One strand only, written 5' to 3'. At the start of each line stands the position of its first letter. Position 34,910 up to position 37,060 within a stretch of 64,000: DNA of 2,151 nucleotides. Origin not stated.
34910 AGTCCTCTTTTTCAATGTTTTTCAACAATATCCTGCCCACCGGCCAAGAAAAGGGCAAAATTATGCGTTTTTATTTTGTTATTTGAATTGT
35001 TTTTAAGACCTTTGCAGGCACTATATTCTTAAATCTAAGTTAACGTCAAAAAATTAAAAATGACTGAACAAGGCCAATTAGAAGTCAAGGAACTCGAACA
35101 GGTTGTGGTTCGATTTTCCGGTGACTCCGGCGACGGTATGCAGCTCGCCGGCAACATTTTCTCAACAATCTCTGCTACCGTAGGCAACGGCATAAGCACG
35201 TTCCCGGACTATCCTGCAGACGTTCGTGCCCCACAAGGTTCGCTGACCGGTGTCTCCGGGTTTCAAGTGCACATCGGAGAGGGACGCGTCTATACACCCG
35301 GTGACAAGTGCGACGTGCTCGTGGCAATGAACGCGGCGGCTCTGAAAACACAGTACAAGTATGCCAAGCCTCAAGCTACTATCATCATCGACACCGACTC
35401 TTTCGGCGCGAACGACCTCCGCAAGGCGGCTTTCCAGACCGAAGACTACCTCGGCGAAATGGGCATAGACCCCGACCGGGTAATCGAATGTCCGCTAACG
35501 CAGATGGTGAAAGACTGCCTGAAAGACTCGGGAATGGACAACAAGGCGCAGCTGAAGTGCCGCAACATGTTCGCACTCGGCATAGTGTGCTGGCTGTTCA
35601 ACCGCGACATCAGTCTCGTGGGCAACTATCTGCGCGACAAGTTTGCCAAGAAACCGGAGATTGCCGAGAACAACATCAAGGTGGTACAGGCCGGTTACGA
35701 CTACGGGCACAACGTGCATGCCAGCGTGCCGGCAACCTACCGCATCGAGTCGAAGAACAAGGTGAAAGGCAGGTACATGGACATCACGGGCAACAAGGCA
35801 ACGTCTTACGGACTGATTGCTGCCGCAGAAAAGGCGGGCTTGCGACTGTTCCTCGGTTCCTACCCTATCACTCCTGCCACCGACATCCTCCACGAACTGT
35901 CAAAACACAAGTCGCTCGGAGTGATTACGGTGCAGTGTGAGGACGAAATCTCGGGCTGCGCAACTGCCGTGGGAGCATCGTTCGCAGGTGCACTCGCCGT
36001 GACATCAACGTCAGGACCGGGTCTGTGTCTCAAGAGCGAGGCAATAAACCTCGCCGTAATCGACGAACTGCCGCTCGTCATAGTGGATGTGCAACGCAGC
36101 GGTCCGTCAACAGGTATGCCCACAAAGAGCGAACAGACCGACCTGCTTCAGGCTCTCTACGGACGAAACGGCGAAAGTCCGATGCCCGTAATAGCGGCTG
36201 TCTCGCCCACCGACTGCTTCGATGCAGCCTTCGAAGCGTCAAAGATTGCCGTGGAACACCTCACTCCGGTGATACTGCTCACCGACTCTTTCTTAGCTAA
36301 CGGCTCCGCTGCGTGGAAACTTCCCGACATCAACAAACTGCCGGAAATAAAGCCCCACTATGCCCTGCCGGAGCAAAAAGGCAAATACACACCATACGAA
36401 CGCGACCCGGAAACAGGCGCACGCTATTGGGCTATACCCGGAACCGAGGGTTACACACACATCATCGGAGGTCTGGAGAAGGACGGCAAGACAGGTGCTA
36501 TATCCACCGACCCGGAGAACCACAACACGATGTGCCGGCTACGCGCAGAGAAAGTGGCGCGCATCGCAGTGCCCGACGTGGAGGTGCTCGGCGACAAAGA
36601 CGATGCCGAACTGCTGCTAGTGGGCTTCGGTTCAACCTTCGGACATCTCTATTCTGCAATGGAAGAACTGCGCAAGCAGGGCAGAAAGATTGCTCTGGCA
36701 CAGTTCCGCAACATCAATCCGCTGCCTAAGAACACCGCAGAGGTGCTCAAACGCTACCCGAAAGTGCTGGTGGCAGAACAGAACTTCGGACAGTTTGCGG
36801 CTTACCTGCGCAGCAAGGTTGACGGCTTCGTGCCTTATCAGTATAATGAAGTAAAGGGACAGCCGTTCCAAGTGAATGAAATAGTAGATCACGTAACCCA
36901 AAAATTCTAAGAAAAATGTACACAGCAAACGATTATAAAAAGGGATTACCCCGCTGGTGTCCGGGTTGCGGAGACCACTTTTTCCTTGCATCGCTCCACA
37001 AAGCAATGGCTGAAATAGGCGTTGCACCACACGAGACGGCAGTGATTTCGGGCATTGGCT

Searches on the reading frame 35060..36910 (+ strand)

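Call 27: search_protein_families(library=pfam, proteins=[window:35060-36910:+], max_evalue=0.00001)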
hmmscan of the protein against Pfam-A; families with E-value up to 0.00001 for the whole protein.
window:35060-36910:+ (616 aa): 4 families
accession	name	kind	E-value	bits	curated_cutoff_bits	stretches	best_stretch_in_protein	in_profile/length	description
PF01855.24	POR_N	-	8.2e-49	166.9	27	1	264-445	10-191/231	Pyruvate flavodoxin/ferredoxin oxidoreductase, thiamine diP-bdg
PF01558.24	POR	-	4.5e-26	92.5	27.4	1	24-214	2-173/173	Pyruvate ferredoxin/flavodoxin oxidoreductase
PF17147.9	PFOR_II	-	1.8e-07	31.9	27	1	516-588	1-79/102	Pyruvate:ferredoxin oxidoreductase core domain II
PF02780.25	Transketolase_C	-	7.2e-07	29.6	25.9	1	512-576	6-71/124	Transketolase, C-terminal domain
